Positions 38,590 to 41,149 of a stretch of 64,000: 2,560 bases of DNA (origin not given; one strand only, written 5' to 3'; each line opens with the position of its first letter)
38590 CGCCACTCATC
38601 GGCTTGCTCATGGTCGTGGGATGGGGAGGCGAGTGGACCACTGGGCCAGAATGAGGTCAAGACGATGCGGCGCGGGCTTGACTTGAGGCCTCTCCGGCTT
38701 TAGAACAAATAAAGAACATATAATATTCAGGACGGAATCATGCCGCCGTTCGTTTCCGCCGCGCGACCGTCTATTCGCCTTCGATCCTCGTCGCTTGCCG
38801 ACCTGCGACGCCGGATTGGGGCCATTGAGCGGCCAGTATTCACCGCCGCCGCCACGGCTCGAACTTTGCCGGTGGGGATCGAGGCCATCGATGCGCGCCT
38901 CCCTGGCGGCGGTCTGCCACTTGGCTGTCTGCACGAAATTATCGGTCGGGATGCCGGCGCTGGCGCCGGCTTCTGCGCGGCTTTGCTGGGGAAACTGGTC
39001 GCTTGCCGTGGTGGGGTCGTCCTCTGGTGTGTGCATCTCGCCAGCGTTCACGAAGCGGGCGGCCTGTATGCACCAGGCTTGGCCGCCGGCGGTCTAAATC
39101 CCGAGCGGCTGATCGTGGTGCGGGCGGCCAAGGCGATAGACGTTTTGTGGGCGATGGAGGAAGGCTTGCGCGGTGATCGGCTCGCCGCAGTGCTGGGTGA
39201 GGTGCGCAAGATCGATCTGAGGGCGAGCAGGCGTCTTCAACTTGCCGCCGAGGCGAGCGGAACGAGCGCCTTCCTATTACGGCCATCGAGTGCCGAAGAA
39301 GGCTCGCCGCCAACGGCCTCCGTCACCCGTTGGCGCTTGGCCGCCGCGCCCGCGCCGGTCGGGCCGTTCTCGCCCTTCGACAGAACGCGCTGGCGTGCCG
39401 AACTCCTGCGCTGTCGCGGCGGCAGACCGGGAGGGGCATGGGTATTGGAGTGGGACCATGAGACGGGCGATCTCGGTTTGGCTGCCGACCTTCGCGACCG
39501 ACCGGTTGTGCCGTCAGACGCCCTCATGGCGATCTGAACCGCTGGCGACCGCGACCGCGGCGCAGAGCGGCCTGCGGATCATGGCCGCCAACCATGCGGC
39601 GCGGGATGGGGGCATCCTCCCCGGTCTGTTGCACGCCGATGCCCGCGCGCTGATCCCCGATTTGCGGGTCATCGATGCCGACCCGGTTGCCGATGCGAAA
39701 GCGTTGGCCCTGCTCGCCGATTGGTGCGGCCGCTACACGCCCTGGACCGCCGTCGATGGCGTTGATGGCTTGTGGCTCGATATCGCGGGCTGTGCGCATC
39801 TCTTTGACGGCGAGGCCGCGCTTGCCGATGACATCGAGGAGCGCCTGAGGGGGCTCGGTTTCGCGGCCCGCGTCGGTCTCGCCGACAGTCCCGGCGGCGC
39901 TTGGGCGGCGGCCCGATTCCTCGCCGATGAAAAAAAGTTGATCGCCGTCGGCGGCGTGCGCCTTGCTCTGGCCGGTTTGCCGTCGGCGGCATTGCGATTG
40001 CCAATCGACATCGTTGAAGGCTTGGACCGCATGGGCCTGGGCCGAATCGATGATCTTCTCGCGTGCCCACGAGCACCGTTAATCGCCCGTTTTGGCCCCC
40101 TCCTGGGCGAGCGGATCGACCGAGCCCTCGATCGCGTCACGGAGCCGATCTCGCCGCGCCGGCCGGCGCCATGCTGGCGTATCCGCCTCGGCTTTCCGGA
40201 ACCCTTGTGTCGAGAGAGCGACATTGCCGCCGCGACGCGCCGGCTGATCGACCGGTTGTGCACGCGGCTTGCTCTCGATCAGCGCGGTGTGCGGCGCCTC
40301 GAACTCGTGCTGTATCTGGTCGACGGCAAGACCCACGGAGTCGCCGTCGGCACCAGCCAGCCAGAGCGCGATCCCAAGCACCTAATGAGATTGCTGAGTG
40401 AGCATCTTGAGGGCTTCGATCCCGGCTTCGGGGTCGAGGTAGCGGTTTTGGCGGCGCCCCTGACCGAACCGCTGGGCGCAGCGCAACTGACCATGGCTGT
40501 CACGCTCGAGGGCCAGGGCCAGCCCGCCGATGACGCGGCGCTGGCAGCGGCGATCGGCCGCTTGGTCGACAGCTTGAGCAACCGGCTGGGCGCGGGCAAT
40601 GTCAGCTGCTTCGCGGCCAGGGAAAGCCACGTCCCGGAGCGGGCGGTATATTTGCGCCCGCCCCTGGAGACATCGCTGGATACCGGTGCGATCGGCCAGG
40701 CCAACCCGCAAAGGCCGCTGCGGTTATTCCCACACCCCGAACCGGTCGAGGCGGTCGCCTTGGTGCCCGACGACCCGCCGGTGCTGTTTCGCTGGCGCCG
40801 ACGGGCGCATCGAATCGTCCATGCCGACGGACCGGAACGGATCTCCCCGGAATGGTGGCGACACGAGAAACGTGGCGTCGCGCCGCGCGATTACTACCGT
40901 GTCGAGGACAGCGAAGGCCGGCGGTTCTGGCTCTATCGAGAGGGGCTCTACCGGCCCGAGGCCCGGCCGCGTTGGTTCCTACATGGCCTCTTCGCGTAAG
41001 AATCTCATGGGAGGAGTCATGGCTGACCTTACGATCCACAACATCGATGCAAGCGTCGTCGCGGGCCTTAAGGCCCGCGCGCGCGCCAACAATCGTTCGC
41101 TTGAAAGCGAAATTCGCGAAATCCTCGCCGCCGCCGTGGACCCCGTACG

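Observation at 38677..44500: SOS mutagenesis cassette imuA-imuB-dnaE2 with an orphan ribbon-helix-helix gene wedged in front of dnaE2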

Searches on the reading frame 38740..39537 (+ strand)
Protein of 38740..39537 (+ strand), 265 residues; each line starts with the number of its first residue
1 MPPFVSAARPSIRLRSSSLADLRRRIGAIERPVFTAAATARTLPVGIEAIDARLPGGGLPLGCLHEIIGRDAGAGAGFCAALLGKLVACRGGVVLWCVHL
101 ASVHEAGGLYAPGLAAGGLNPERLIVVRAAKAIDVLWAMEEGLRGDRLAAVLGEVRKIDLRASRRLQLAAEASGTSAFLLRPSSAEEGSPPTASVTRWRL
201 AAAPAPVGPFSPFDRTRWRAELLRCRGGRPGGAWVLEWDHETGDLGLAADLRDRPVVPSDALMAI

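Call 3: search_protein_families(library=pfam, proteins=[window:38740-39537:+], max_evalue=0.1)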
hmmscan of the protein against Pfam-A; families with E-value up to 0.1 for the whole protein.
window:38740-39537:+ (265 aa): 0 families

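Call 4: search_protein_families(library=ncbifam, proteins=[window:38740-39537:+], max_evalue=0.1)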
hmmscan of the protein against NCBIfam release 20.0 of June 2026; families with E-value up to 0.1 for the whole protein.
window:38740-39537:+ (265 aa): 3 families
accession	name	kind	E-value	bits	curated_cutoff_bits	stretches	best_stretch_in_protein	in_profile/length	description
NF033429.2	ImuA_translesion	equivalog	7.9e-25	87.8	150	1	36-193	9-160/181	translesion DNA synthesis-associated protein ImuA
TIGR00623.2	SOS_SulA_coli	exception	4.7e-05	23.3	150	1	114-187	77-151/168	SOS-induced cell division inhibitor SulA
NF007892.0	PRK10595.1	equivalog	0.0002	21.2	162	1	114-191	79-156/169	cell division inhibitor SulA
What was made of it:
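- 38740..39537 (+): imuA (265 aa). NCBIfam ImuA_translesion E 7.9e-25, 87.8 bits, below the 150-bit cut-off (call 4).
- Checked: imuA: 38740-39537, ImuA_translesion E 8e-25, below NCBIfam's cut-off (call 4).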

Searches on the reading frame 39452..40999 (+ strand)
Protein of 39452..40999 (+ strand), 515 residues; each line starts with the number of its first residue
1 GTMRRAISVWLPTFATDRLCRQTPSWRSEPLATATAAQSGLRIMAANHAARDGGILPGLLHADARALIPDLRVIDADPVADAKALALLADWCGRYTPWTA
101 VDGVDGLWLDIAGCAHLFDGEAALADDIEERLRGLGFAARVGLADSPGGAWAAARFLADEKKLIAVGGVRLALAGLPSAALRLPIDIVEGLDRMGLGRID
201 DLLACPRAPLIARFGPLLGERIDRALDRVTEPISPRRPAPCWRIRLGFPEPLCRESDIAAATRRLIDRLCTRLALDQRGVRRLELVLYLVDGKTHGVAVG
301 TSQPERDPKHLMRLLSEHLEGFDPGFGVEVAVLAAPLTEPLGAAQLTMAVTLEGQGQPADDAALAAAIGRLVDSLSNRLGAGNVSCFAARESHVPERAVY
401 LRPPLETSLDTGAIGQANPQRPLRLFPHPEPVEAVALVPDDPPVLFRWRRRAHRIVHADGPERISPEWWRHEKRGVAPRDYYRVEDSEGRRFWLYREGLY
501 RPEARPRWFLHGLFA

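Call 3: search_protein_families(library=pfam, proteins=[window:39452-40999:+], max_evalue=0.1)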
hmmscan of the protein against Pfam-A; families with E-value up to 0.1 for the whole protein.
window:39452-40999:+ (515 aa): 3 families
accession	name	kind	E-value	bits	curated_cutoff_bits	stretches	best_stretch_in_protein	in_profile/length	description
PF00817.25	IMS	-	1.1e-10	42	23.2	1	11-154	3-147/148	impB/mucB/samB family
PF11799.13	IMS_C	-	0.00014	22.7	20.7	1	248-326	10-87/109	impB/mucB/samB family C-terminal domain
PF20114.4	DUF6504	-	0.0014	19.3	24.2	1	440-511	24-99/103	Domain of unknown function (DUF6504)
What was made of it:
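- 39458..40999 (+): imuB (513 aa from the ATG at 39458), overlapping imuA by 80 nt. Pfam IMS 1.1e-10 and IMS_C; a DUF6504 match is below its cut-off (call 3).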

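Call 4: search_protein_families(library=ncbifam, proteins=[window:39452-40999:+], max_evalue=0.1)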
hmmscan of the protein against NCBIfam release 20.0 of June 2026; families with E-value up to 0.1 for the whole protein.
window:39452-40999:+ (515 aa): 6 families
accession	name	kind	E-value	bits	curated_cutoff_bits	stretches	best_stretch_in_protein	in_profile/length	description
NF003015.0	PRK03858.1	subfamily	1e-06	28.1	367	1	21-306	24-308/399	DNA polymerase IV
NF002848.0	PRK03103.1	subfamily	1.1e-05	24.1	381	1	24-203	24-210/410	DNA polymerase IV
NF002677.0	PRK02406.1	equivalog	2e-05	23.8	256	1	3-285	5-292/357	DNA polymerase IV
NF002883.0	PRK03352.1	equivalog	0.00013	21.2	330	1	45-323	49-327/347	DNA polymerase IV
NF002882.0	PRK03348.1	equivalog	0.0083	14.9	389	1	189-317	194-323/461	DNA polymerase IV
NF011013.0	PRK14441.1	equivalog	0.028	14.5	114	1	68-118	40-89/93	acylphosphatase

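Call 12: find_related_loci(query=window:39452-40999:+, collection=genome_contigs, flank=6000)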
Query window:39452-40999:+ (515 aa) in genome_contigs; peptide patterns used: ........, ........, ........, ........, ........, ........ (x = any residue, [..] = any of these).
599 stretches matched a pattern (row limit reached: there are more); 182 encode a relative of the query (tblastn E <= 1e-3); the best 80 are kept; 80 distinct loci.
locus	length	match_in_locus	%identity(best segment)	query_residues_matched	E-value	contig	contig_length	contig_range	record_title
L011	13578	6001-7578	55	1-514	1e-157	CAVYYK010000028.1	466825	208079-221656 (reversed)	MAG: uncultured Alphaproteobacteria bacterium isolate MFD05684.bin.2.180 genome assembly, contig: contig_45199, whole ge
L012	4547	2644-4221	54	1-514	1e-159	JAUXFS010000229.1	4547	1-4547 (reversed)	MAG: Rhodospirillales bacterium isolate CSMAG_2909 CSMAG_2909_k117_5648931_length_4547_cov_35.0000, whole genome shotgun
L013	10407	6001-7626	50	1-515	5e-153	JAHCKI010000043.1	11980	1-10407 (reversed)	MAG: Rhodospirillales bacterium isolate TGS_PRO24 PRO24_43, whole genome shotgun sequence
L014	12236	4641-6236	56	4-515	2e-152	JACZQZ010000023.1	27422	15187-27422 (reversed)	MAG: Proteobacteria bacterium isolate B18D1T1 B18D1T1_NODE283, whole genome shotgun sequence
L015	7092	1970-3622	49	5-515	8e-152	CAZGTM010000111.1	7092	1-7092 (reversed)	MAG TPA_asm: uncultured Rhodospirillaceae bacterium isolate SRP077602_co8_95 genome assembly, contig: NODE_14270_length_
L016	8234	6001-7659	53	1-514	2e-149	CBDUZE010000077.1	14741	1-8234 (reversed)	MAG TPA_asm: uncultured Alphaproteobacteria bacterium isolate SRR22302348_concoct_16 genome assembly, contig: ERZ2507359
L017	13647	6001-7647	50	2-514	3e-144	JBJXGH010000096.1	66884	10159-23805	MAG: Alphaproteobacteria bacterium isolate F1F2.bin.332 k127_1568854, whole genome shotgun sequence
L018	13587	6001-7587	50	4-514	1e-144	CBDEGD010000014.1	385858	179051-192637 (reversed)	MAG: Inquilinaceae bacterium isolate ba05334c-03e4-40a4-91cb-98892f3a731f genome assembly, contig: contig_14, whole geno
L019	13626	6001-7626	50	4-514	4e-144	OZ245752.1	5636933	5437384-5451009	MAG: Alphaproteobacteria bacterium isolate 60483b17-d283-4acc-97ec-cf52142c3eea genome assembly, chromosome: 1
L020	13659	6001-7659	48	3-515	2e-144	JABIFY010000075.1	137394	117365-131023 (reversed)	MAG: Alphaproteobacteria bacterium isolate SI053_bin31 k141_676412, whole genome shotgun sequence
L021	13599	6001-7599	50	1-513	1e-142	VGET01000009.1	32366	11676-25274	MAG: Alphaproteobacteria bacterium isolate K_Offshore_80m_m2_187 K_Offshore_80m_m2_187_Ga0194132_10002750, whole genome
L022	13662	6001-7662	48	4-514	1e-142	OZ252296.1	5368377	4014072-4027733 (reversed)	MAG: Inquilinaceae bacterium isolate 8c5b4bd8-3f7a-4eba-a8aa-c6be87d0db72 genome assembly, chromosome: 1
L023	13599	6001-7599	51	4-514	2e-142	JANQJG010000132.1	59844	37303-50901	MAG: Rhodospirillales bacterium isolate PL25a_bin.107 k99_4185509, whole genome shotgun sequence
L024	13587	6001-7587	51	4-514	5e-142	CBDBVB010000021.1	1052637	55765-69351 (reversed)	MAG: Inquilinaceae bacterium isolate e0ea3d66-1d80-49f0-a312-4fce0f68fffb genome assembly, contig: contig_21, whole geno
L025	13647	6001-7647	48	3-515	6e-142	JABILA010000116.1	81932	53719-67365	MAG: Alphaproteobacteria bacterium isolate SI054_bin61 k141_597475, whole genome shotgun sequence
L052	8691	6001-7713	49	1-515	2e-129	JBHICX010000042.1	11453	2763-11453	MAG: Kiloniellales bacterium isolate Bea_3_bin.19 NODE_1251_length_11453_cov_9.251974, whole genome shotgun sequence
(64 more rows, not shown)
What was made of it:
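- Tried and rejected: Genome scan with ImuB (call 12).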

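Call 28: search_protein_families(library=pfam, proteins=[L013:7925-8362:+, L014:6566-6994:+, L021:7888-8307:+, L052:8020-8535:+], max_evalue=0.01)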
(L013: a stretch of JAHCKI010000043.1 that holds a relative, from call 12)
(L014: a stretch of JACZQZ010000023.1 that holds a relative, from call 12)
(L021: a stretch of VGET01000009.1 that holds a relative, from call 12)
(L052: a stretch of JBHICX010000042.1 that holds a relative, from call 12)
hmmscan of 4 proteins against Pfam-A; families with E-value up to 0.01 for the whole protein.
L013:7925-8362:+ (146 aa): 1 family
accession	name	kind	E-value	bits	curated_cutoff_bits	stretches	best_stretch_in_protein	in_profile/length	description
PF01850.27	PIN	-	1.2e-11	45.7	23.6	1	4-119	2-114/120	PIN domain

L014:6566-6994:+ (143 aa): 1 family
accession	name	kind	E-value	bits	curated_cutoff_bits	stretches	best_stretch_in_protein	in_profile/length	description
PF01850.27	PIN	-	7.6e-12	46.3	23.6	1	4-122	2-116/120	PIN domain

L021:7888-8307:+ (140 aa): 1 family
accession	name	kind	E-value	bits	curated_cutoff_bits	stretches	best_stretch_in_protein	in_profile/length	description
PF01850.27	PIN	-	9.8e-15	55.7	23.6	1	4-121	2-116/120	PIN domain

L052:8020-8535:+ (172 aa): 1 family
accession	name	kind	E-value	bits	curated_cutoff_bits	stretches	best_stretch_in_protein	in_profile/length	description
PF01850.27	PIN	-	4.7e-16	59.9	23.6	1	4-122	2-117/120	PIN domain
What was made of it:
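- PF01850 (call 28).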

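Call 78: search_dna_similar(query=L013:7695-7925:+, collection=plasmids, mode=protein, max_evalue=0.00001, max_rows=25)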
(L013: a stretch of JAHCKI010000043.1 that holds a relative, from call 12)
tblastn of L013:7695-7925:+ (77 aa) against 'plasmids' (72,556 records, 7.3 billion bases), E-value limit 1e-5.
Records with a match: 51; places in all: 52; records where one place covers at least 80% of the query: 47.
Best place of each record, by identity: <60% 51.
By first word of the organism name: Sinorhizobium 37; Rhizobium 4; Phyllobacterium 2; Tritonibacter 2; Roseomonas 1; Paracoccus 1; Agrobacterium 1; Sphingobium 1; Methylovirgula 1; Jiella 1.
By predicted mobility (MOB-suite, as given by PLSDB): conjugative 39; non-mobilizable 12.
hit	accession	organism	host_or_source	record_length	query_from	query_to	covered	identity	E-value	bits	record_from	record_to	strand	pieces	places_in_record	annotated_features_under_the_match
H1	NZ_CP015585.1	Roseomonas gilardii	Purified bacterial strains from deep ...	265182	1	77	100%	43.6%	5e-8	54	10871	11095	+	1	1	hypothetical protein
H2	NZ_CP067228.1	Paracoccus sp. MC1862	pure cultures of bacteria,river bed soil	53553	1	76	99%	44.2%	4e-7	52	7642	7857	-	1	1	hypothetical protein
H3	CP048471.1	Agrobacterium tumefaciens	walnut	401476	1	77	100%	42.3%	2e-6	50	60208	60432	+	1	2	plasmid stabilization protein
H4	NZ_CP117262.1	Rhizobium tumorigenes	Rubus sp.,pure bacterial culture,Aerial ...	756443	1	77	100%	42.3%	3e-6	49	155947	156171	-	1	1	plasmid stabilization protein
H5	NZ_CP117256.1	Rhizobium tumorigenes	Rubus sp.,pure bacterial culture,Aerial ...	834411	1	77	100%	42.3%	3e-6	49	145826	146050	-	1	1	plasmid stabilization protein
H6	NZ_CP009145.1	Sinorhizobium meliloti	Medicago orbicularis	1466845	2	76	97%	42.7%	2e-8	56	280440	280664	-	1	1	none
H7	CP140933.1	Sinorhizobium meliloti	Medicago lupulina,whole organism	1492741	2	76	97%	42.7%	2e-8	56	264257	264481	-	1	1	hypothetical protein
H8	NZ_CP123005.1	Sinorhizobium meliloti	Medicago sativa,cell culture,nodules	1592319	2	76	97%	42.7%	2e-8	56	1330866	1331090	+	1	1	none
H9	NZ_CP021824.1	Sinorhizobium meliloti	Medicago truncatula,Single Cell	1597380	2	76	97%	42.7%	2e-8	56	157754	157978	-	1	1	none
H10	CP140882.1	Sinorhizobium meliloti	Medicago lupulina,whole organism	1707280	2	76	97%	42.7%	2e-8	56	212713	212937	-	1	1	hypothetical protein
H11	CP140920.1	Sinorhizobium meliloti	Medicago lupulina,whole organism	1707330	2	76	97%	42.7%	2e-8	56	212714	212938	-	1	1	hypothetical protein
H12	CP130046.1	Sinorhizobium meliloti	Medicago,Cell culture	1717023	2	76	97%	42.7%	2e-8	56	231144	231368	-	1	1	hypothetical protein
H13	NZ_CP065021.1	Sinorhizobium meliloti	Medicago sativa subsp. varia (Martyn) ...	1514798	2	76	97%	42.7%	2e-8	56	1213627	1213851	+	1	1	none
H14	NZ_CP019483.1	Sinorhizobium meliloti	alfalfa,whole organism,alfalfa nodule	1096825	2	76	97%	42.7%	3e-8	55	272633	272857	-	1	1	record has no annotation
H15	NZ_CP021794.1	Sinorhizobium meliloti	Medicago sativa,Single Cell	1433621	2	76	97%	42.7%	3e-8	55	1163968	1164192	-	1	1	none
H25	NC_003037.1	Sinorhizobium meliloti 1021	-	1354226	2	76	97%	42.7%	4e-8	55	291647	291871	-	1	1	none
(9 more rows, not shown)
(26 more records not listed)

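Call 79: get_annotated_region(hit=H25, flank=5000)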
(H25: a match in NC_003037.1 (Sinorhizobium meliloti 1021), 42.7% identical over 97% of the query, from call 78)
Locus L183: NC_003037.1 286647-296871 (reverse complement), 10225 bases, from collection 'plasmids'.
description: Sinorhizobium meliloti 1021 plasmid pSymA, complete sequence
organism: Sinorhizobium meliloti 1021 (NCBI taxid 266834)
taxonomy: Bacteria; Pseudomonadota; Alphaproteobacteria; Hyphomicrobiales; Rhizobiaceae; Sinorhizobium; Sinorhizobium meliloti; Sinorhizobium meliloti 1021
host: -; source: -; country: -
typing (MOB-suite, as given by PLSDB): conjugative; relaxase MOBQ; mating-pair formation MPF_T
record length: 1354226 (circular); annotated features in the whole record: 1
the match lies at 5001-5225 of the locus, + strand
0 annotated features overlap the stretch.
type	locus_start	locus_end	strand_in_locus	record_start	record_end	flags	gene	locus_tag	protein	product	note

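Call 80: get_annotated_region(hit=H1, flank=5000)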
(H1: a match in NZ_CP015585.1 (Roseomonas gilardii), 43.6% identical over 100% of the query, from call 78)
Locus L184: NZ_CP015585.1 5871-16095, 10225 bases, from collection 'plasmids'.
description: Roseomonas gilardii strain U14-5 plasmid 1, complete sequence
organism: Roseomonas gilardii (NCBI taxid 257708)
taxonomy: Bacteria; Pseudomonadota; Alphaproteobacteria; Rhodospirillales; Acetobacteraceae; Roseomonas; Roseomonas gilardii
host: -; source: Purified bacterial strains from deep water samples,Lake Untersee; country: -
typing (MOB-suite, as given by PLSDB): non-mobilizable
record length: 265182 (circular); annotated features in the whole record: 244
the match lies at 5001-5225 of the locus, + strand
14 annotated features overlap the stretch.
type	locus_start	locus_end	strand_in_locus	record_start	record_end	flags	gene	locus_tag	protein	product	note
CDS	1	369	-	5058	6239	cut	-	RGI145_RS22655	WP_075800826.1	hypothetical protein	-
CDS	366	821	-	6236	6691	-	-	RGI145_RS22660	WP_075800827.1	hypothetical protein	-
CDS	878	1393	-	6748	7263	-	-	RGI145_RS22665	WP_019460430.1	lytic transglycosylase domain-containing protein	-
CDS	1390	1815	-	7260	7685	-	-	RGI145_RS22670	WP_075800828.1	hypothetical protein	-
CDS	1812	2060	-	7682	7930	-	icmT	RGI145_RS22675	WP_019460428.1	IcmT/TraK family protein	-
CDS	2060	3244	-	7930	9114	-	-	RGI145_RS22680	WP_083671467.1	ATPase, T2SS/T4P/T4SS family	-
CDS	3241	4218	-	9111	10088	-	-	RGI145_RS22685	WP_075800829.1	type IV secretory system conjugative DNA transfer family protein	-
CDS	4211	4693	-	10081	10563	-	-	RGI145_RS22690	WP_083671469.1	DotD/TraH family lipoprotein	-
CDS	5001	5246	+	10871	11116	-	-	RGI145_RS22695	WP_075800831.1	hypothetical protein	-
CDS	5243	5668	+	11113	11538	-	-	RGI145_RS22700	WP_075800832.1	type II toxin-antitoxin system VapC family toxin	-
CDS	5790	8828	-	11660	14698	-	-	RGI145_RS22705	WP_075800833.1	ATP-binding protein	-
CDS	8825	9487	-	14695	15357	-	-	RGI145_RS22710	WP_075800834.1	HNH endonuclease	-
CDS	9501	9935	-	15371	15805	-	-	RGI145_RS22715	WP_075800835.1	hypothetical protein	-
CDS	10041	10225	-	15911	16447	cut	-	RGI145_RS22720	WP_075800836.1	hypothetical protein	-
